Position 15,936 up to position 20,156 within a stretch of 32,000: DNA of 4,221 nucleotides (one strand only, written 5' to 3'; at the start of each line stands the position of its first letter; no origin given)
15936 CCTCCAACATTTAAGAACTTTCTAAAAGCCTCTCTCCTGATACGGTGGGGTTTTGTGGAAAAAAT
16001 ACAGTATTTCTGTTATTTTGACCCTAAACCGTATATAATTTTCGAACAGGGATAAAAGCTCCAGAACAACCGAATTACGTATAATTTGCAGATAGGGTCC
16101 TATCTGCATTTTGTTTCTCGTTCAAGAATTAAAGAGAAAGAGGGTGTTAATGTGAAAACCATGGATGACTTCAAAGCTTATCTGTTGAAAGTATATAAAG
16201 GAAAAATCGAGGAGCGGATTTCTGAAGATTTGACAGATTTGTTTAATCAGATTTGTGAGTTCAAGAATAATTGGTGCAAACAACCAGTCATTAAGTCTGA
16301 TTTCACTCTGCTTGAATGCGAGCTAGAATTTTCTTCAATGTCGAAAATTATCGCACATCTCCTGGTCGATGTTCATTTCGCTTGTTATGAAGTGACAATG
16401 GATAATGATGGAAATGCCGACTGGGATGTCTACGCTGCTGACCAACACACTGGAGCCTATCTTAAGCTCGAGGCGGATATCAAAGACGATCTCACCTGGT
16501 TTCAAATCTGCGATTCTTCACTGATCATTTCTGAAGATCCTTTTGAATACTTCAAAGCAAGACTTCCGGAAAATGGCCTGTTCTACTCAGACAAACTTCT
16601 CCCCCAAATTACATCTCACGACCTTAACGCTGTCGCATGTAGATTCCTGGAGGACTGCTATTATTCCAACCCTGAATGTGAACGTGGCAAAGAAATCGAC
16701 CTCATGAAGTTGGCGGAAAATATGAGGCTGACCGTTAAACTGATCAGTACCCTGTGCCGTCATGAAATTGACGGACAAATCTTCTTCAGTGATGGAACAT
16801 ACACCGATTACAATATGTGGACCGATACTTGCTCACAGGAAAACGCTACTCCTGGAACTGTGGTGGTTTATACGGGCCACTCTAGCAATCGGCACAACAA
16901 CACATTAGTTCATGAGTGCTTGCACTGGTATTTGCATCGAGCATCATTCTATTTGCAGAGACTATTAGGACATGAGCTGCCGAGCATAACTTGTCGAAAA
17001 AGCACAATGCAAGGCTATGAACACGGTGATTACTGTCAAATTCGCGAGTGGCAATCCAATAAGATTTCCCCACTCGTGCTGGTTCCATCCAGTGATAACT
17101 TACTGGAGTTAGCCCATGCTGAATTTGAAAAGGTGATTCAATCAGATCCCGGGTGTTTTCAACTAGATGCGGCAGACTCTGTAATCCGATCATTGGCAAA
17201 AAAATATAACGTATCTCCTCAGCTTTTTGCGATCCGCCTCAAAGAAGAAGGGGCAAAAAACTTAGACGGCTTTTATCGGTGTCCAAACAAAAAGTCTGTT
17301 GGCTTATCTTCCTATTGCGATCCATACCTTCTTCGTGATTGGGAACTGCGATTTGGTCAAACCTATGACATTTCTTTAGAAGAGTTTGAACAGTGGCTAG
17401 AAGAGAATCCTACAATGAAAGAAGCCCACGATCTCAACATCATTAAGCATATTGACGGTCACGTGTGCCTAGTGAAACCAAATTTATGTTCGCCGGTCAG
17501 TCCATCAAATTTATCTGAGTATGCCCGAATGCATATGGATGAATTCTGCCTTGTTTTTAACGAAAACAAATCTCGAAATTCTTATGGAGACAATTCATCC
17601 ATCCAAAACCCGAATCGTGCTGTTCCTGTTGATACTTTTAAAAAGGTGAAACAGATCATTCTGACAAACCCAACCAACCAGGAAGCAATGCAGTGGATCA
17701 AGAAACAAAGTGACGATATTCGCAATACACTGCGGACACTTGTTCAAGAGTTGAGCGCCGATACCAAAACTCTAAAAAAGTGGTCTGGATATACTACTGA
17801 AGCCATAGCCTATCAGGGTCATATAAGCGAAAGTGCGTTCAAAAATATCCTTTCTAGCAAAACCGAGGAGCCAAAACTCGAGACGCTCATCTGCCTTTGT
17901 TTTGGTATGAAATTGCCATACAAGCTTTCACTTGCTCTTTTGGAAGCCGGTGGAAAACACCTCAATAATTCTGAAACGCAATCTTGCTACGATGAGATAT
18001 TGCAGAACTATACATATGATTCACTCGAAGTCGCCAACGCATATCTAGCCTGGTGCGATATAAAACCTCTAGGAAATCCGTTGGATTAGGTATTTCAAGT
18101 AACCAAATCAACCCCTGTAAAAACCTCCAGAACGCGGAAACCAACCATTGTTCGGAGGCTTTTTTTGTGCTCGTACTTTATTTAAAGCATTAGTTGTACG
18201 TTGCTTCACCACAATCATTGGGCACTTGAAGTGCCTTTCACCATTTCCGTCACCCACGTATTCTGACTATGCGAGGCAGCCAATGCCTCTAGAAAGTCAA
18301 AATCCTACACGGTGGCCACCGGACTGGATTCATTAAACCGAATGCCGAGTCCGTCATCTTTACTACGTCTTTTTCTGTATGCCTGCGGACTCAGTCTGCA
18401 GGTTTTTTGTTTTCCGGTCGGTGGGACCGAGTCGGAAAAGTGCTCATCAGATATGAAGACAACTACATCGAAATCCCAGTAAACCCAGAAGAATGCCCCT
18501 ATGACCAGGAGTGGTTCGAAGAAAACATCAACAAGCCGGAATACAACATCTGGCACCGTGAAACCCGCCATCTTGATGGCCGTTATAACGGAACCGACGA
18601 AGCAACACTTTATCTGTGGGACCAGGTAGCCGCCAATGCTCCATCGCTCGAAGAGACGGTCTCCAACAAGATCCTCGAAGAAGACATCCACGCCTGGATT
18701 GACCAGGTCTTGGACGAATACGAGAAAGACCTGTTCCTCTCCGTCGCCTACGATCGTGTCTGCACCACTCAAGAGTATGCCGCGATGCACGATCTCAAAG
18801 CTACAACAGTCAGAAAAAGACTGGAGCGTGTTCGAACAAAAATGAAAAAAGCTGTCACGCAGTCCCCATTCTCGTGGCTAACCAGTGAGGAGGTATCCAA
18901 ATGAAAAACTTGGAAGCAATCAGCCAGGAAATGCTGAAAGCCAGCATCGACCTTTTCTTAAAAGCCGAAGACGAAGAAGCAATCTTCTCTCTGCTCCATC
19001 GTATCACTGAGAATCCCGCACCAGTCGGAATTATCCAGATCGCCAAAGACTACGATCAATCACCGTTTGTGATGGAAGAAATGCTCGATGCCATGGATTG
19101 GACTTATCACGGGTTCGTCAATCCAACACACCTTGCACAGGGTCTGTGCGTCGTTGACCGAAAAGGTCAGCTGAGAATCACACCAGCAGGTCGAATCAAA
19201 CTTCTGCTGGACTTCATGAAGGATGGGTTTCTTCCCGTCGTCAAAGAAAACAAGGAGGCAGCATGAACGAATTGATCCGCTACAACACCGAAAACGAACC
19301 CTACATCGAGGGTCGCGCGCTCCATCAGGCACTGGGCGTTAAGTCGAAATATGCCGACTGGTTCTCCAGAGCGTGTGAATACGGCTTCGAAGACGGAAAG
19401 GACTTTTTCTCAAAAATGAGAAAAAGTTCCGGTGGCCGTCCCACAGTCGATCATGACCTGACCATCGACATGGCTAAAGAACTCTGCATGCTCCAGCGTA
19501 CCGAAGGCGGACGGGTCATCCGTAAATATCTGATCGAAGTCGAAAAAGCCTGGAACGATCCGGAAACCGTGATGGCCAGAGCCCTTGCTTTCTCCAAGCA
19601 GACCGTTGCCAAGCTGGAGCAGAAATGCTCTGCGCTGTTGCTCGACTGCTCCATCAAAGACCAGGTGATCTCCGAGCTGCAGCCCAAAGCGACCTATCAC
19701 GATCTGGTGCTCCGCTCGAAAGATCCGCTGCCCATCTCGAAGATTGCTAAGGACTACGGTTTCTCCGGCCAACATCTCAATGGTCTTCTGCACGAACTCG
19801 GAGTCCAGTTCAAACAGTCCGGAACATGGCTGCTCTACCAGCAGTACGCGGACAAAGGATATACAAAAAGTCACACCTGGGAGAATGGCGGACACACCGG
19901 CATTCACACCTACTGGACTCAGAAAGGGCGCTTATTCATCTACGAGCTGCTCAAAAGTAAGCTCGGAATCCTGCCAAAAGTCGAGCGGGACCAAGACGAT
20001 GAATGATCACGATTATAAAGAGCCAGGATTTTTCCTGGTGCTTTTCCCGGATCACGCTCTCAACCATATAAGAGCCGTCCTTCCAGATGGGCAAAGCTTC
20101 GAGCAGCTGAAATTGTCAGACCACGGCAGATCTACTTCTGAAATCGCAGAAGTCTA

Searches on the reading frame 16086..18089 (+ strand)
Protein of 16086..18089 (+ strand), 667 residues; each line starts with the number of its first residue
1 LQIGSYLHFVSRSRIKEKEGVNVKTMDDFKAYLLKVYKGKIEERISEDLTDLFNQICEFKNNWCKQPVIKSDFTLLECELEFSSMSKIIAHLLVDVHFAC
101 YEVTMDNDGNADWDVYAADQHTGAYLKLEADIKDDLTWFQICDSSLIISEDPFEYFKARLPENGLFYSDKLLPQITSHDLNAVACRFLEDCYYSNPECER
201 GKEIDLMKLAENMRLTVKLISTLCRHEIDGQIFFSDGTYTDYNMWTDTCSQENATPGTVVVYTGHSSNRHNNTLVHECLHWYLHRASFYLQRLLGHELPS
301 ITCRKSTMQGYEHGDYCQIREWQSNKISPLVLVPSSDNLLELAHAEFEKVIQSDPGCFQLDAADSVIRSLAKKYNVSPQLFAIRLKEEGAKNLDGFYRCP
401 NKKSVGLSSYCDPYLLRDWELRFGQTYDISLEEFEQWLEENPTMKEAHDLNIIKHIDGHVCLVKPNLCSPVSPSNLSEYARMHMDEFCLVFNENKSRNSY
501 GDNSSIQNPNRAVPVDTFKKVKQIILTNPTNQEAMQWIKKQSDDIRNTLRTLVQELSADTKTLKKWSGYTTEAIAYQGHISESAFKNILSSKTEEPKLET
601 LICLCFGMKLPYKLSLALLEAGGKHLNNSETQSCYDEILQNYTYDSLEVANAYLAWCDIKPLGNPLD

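Call 60: search_protein_families(library=pfam, proteins=[window:16086-18089:+], max_evalue=0.001)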
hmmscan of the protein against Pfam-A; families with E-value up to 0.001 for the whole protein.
window:16086-18089:+ (667 aa): 0 families

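Call 61: search_protein_families(library=phrogs, proteins=[window:16086-18089:+], max_evalue=0.01)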
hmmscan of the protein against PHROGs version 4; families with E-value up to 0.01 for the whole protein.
window:16086-18089:+ (667 aa): 1 family
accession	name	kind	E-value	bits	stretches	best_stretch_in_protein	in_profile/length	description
phrog_4031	-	unknown function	6e-55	187.8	1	166-660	129-624/626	-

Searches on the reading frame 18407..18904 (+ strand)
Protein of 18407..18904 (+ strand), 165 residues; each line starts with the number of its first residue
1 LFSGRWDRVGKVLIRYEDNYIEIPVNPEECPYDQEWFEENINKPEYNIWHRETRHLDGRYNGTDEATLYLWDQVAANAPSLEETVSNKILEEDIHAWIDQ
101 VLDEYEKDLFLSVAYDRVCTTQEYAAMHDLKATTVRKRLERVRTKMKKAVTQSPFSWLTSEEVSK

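Call 60: search_protein_families(library=pfam, proteins=[window:18407-18904:+], max_evalue=0.001)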
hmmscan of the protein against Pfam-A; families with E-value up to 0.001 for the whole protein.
window:18407-18904:+ (165 aa): 0 families

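Call 61: search_protein_families(library=phrogs, proteins=[window:18407-18904:+], max_evalue=0.01)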
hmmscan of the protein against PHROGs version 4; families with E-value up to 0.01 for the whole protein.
window:18407-18904:+ (165 aa): 5 families
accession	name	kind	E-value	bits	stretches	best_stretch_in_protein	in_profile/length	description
phrog_11138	-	unknown function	7.3e-12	46.8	1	11-149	2-138/142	-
phrog_1190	-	transcription regulation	1.2e-07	32.6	1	31-155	46-164/167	RNA polymerase sigma factor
phrog_1740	-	transcription regulation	3e-06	27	1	68-152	143-218/567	RNA polymerase sigma factor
phrog_13787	-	unknown function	0.00019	22.6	1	59-150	81-168/172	-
phrog_351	-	transcription regulation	0.00038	20.2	1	82-152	650-728/928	RNA polymerase sigma factor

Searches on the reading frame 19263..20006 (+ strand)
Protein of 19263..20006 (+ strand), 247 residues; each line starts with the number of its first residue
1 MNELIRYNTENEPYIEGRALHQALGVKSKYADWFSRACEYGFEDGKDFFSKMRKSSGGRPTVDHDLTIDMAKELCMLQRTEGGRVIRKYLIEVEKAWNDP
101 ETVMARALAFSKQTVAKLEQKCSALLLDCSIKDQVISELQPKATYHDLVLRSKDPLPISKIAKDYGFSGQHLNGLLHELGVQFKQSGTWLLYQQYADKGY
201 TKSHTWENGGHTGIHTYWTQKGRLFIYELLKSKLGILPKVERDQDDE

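Call 60: search_protein_families(library=pfam, proteins=[window:19263-20006:+], max_evalue=0.001)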
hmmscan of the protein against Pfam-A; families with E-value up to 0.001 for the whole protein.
window:19263-20006:+ (247 aa): 2 families
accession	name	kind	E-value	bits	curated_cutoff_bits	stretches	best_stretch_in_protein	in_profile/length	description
PF03374.19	ANT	-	7.2e-30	104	25.3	1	134-232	2-107/108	Phage antirepressor protein KilAC domain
PF08346.17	AntA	-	7.7e-24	84.5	27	1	15-80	1-68/68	AntA/AntB antirepressor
